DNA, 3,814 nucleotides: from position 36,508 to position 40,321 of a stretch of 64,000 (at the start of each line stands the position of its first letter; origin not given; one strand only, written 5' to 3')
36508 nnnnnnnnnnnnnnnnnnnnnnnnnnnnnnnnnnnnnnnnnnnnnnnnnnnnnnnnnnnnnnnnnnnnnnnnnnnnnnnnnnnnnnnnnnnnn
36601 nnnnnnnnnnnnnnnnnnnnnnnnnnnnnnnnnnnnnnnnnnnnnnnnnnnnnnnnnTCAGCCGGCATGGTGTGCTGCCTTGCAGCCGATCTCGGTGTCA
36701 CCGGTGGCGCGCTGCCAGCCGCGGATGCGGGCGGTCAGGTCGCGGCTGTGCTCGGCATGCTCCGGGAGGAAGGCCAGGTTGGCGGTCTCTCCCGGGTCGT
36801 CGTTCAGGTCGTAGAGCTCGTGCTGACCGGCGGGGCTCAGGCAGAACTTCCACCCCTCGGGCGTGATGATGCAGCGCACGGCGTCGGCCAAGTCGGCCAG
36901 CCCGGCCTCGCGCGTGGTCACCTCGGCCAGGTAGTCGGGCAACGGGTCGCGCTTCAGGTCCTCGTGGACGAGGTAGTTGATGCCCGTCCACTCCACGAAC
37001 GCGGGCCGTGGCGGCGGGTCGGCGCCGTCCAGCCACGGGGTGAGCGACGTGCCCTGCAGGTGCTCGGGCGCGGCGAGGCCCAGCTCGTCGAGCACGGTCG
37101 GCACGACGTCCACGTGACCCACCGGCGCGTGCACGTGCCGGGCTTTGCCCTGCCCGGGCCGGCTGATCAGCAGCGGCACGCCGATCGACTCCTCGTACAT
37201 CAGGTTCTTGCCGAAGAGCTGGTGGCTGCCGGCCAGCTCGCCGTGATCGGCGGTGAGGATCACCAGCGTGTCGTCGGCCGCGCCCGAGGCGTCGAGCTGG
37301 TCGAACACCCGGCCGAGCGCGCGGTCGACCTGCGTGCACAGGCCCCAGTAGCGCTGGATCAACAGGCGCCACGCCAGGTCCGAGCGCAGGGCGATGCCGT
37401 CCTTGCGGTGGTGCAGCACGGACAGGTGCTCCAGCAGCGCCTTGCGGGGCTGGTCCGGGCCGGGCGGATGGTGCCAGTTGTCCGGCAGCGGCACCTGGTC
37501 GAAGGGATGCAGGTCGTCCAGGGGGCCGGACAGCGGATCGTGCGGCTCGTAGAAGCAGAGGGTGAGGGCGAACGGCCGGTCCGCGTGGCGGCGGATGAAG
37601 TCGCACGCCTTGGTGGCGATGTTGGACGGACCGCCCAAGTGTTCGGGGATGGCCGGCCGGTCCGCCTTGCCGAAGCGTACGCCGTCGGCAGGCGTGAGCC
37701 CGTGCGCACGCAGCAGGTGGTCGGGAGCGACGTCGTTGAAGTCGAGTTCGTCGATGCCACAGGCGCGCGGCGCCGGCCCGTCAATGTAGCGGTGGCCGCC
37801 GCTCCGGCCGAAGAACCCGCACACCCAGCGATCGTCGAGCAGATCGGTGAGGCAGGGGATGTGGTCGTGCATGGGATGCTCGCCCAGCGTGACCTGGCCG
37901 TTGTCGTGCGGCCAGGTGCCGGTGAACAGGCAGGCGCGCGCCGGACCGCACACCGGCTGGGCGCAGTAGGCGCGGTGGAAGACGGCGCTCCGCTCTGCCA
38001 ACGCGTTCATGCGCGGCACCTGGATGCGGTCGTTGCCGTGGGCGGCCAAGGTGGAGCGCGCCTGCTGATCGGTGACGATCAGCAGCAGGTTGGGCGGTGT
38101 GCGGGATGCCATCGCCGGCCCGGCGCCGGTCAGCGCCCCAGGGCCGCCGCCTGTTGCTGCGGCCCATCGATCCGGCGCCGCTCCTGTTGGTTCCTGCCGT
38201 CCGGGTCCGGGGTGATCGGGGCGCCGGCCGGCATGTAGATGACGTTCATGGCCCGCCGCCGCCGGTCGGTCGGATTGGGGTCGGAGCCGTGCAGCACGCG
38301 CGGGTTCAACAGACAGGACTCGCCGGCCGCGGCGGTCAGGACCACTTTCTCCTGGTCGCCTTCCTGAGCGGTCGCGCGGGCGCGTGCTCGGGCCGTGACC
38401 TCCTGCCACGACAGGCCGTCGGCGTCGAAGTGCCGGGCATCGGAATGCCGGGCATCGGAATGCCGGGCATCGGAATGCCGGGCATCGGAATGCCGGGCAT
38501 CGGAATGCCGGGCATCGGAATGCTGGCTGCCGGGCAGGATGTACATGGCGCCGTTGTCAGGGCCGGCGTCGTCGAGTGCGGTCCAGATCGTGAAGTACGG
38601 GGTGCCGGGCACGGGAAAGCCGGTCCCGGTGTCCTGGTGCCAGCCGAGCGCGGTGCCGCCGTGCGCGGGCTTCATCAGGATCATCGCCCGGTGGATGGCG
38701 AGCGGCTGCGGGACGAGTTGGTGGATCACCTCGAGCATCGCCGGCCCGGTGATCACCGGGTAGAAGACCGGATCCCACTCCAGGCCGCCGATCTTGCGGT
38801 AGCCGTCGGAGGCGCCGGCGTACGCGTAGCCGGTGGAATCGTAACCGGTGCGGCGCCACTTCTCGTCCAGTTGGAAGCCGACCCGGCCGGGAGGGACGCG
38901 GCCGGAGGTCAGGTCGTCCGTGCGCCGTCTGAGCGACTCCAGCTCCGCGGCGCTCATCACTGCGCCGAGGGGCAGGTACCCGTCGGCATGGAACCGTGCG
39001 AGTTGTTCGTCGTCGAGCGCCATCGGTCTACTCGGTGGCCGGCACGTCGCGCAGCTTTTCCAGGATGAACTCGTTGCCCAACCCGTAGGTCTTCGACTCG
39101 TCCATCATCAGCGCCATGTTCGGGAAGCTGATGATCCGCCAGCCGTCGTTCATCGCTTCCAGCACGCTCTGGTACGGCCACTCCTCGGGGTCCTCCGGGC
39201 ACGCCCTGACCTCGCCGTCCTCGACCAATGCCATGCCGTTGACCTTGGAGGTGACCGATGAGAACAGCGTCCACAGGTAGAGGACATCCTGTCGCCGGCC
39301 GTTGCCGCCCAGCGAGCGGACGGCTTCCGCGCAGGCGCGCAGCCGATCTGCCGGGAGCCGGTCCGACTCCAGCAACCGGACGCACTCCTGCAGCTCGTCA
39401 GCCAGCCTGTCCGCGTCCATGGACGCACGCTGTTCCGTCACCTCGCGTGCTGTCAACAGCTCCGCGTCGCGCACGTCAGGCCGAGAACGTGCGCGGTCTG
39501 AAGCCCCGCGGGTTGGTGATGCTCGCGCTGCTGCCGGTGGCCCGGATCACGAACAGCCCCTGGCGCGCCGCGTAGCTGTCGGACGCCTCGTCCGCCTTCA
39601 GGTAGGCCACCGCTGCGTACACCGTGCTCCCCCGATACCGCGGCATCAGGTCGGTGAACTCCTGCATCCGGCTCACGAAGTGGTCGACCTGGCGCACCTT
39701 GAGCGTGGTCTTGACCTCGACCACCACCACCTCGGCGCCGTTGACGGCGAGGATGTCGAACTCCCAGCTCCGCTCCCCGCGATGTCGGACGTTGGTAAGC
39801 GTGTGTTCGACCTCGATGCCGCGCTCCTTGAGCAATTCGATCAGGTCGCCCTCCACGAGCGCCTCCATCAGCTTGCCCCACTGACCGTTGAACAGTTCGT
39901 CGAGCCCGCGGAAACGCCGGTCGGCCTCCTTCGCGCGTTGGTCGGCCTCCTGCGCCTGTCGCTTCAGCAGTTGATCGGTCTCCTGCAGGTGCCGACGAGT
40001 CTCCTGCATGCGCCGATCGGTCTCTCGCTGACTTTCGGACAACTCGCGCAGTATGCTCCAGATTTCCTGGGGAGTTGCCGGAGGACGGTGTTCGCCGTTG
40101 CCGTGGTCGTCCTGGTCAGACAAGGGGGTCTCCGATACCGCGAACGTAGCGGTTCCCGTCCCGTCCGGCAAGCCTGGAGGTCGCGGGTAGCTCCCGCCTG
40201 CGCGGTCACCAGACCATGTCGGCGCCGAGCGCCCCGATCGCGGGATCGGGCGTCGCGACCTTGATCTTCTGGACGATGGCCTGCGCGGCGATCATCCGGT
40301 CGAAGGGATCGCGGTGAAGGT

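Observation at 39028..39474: Duplicated gene pair: novel small protein translationally coupled to a PhyH dioxygenase (second copy at 47239-48481)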

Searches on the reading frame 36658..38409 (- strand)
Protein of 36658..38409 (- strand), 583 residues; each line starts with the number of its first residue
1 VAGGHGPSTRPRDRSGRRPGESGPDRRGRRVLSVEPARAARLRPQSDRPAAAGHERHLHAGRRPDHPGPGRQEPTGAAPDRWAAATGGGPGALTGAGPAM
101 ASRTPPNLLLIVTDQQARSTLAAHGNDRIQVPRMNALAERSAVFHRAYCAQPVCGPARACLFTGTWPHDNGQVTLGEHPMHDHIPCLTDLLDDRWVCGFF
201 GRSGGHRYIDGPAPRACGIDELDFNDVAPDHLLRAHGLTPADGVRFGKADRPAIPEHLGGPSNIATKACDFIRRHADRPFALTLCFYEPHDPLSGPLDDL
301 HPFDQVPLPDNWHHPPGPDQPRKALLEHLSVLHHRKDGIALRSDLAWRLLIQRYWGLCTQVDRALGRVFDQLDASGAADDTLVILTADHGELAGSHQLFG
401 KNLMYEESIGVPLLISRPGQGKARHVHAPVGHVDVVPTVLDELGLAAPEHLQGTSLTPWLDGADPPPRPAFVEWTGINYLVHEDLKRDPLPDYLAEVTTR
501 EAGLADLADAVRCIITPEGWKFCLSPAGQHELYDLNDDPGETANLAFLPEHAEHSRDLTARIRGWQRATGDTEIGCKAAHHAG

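Call 5: search_protein_families(library=pfam, proteins=[window:36658-38409:-], max_evalue=0.01)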
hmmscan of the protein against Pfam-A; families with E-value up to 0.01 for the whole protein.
window:36658-38409:- (583 aa): 5 families
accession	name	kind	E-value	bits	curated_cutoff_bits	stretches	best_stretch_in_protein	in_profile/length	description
PF00884.28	Sulfatase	-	5.5e-38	131.4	25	1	106-444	1-300/301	Sulfatase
PF16347.10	SGSH_C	-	1.8e-16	61.1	29.3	1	394-464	1-72/154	N-sulphoglucosamine sulphohydrolase, C-terminal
PF01663.27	Phosphodiest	-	4.9e-08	33.4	23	1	359-402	189-234/342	Type I phosphodiesterase / nucleotide pyrophosphatase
PF02995.22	DUF229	-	0.0015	17.7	25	1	347-397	299-349/496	Protein of unknown function (DUF229)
PF01676.23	Metalloenzyme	-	0.008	16.2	24.3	0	353-393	168-204/252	Metalloenzyme superfamily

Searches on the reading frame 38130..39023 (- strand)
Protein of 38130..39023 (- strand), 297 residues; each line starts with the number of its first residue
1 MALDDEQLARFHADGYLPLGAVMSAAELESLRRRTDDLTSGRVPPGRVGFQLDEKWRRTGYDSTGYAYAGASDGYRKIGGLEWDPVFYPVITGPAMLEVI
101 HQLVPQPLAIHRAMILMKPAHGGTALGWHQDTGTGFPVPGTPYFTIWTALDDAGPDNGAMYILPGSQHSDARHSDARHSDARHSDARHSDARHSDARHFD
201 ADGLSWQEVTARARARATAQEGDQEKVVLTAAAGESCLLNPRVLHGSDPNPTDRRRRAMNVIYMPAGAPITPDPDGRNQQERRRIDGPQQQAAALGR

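Call 5: search_protein_families(library=pfam, proteins=[window:38130-39023:-], max_evalue=0.01)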
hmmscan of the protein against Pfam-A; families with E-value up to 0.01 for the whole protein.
window:38130-39023:- (297 aa): 1 family
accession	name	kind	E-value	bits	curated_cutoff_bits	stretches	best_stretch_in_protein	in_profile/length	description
PF05721.19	PhyH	-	1.4e-24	88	22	1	11-258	1-213/213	Phytanoyl-CoA dioxygenase (PhyH)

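Call 6: search_protein_families(library=ncbifam, proteins=[window:38130-39023:-], max_evalue=0.1)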
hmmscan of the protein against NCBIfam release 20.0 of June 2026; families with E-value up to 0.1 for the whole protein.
window:38130-39023:- (297 aa): 4 families
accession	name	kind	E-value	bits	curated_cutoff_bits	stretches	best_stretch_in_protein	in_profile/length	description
TIGR02408.1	ectoine_ThpD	equivalog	5.1e-09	35.9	336.5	1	86-168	85-170/277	ectoine hydroxylase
TIGR01762.1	chlorin-enz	subfamily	4e-06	26.4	226.3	1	143-275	133-258/288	chlorinating enzyme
NF052437.1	MPhHdxlPhnYGIM8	equivalog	1.7e-05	24.4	500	1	3-175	5-161/260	methylphosphonate hydroxylase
TIGR04324.1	SpoChoClust_2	subfamily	0.086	12.4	150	0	223-261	172-210/248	sporadic carbohydrate cluster 2OG-Fe(II) oxygenase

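Call 37: search_solved_structures(query=window:38130-39023:-, max_evalue=0.01)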
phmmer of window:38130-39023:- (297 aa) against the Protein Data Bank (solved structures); distinct sequences matched with E-value up to 0.01: 15.
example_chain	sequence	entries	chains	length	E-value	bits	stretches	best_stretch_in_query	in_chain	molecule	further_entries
2opw_A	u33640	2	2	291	2.1e-10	43.6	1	73-170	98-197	PHYHD1 protein | Phytanoyl-CoA dioxygenase domain-containing protein 1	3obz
6ec3_A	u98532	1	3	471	2.5e-07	33.6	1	7-167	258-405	Methyltransferase domain-containing protein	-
5nch_A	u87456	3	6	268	4.3e-07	32.8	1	95-276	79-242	Leucine hydroxylase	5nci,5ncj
4xab_A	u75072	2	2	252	7.3e-07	32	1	113-169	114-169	EvdO2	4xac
5epa_A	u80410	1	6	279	2.1e-06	30.5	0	87-178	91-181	SnoK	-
2a1x_A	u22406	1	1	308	3.7e-06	29.7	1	14-172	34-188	Phytanoyl-CoA dioxygenase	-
6zyk_A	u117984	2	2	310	6.9e-06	28.8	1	90-167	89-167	Monooxygenase | Uncharacterized protein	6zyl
3emr_A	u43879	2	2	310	1.1e-05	28.2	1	84-168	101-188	EctD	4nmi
4xaa_A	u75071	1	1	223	3.8e-05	26.4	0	102-167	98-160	Putative oxygenase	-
4mhr_A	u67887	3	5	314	0.00035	23.2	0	85-168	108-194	Ectoine hydroxylase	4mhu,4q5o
5ep9_A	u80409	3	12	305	0.00036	23.2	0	88-167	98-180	SnoN,Epimerase SnoN | SnoN,SnoN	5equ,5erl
7dt0_A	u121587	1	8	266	0.0005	22.7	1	83-175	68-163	Phytanoyl-CoA dioxygenase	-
7e01_A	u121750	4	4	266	0.0025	20.4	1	83-175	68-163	Phytanoyl-CoA dioxygenase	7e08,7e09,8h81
7dzz_A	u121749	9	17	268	0.0025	20.4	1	83-175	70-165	Phytanoyl-CoA dioxygenase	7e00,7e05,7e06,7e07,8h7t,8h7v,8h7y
2fct_A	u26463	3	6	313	0.0042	19.7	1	144-276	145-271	syringomycin biosynthesis enzyme 2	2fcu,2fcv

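Call 59: search_protein_families(library=padloc, proteins=[window:38130-39023:-], max_evalue=0.01)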
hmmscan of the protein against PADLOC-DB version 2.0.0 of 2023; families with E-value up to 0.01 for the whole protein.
window:38130-39023:- (297 aa): 0 families

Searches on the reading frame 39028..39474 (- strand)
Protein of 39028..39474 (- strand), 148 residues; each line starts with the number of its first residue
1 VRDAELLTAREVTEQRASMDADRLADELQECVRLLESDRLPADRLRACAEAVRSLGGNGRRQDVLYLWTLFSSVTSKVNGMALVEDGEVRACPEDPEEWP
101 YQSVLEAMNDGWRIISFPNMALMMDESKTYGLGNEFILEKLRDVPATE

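Call 5: search_protein_families(library=pfam, proteins=[window:39028-39474:-], max_evalue=0.01)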
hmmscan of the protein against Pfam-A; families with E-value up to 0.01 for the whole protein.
window:39028-39474:- (148 aa): 0 families

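Call 6: search_protein_families(library=ncbifam, proteins=[window:39028-39474:-], max_evalue=0.1)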
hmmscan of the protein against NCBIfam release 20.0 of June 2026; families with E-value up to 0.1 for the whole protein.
window:39028-39474:- (148 aa): 0 families

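Call 7: search_protein_families(library=pfam, proteins=[window:39028-39474:-], max_evalue=10)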
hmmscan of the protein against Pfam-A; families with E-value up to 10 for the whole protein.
window:39028-39474:- (148 aa): 2 families
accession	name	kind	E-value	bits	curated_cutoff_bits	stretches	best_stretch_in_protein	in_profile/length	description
PF12859.13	ANAPC1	-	0.054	12.4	25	1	54-147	421-497/756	Anaphase-promoting complex subunit 1 WD40 beta-propeller domain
PF24336.1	DUF7504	-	0.069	14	27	1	13-83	82-154/179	Family of unknown function (DUF7504)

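Call 59: search_protein_families(library=padloc, proteins=[window:39028-39474:-], max_evalue=0.01)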
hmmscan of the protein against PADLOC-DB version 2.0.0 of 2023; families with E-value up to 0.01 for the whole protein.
window:39028-39474:- (148 aa): 0 families

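Call 60: search_protein_families(library=phrogs, proteins=[window:39028-39474:-], max_evalue=0.01)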
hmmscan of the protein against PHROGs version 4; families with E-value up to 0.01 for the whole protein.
window:39028-39474:- (148 aa): 0 families

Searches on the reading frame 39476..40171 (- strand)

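Call 5: search_protein_families(library=pfam, proteins=[window:39476-40171:-], max_evalue=0.01)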
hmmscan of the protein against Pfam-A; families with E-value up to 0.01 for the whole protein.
window:39476-40171:- (231 aa): 2 families
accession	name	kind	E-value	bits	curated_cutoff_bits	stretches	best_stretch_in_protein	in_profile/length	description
PF01870.24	Hjc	-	9.3e-05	22.7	21.1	1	107-170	3-65/93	Archaeal holliday junction resolvase (hjc)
PF08378.17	NERD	-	0.0013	19.7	22.1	1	110-156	9-57/111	Nuclease-related domain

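Call 6: search_protein_families(library=ncbifam, proteins=[window:39476-40171:-], max_evalue=0.1)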
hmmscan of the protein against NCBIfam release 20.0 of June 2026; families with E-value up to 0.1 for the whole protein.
window:39476-40171:- (231 aa): 5 families
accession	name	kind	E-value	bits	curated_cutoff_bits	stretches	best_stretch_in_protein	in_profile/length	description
NF011269.0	PRK14676.1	equivalog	0.00059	20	190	1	123-170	26-72/117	hypothetical protein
NF009154.0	PRK12497.3-3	equivalog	0.0065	16.5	109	1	114-156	24-61/123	YraN family protein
NF011273.0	PRK14680.1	equivalog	0.022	14.7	199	1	111-205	17-98/134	hypothetical protein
NF040854.1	Hol_resolv_Hjc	equivalog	0.025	14.3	70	1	107-158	9-57/134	Holliday junction resolvase Hjc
NF009151.0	PRK12497.1-5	equivalog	0.082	13.2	124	1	127-170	37-79/126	YraN family protein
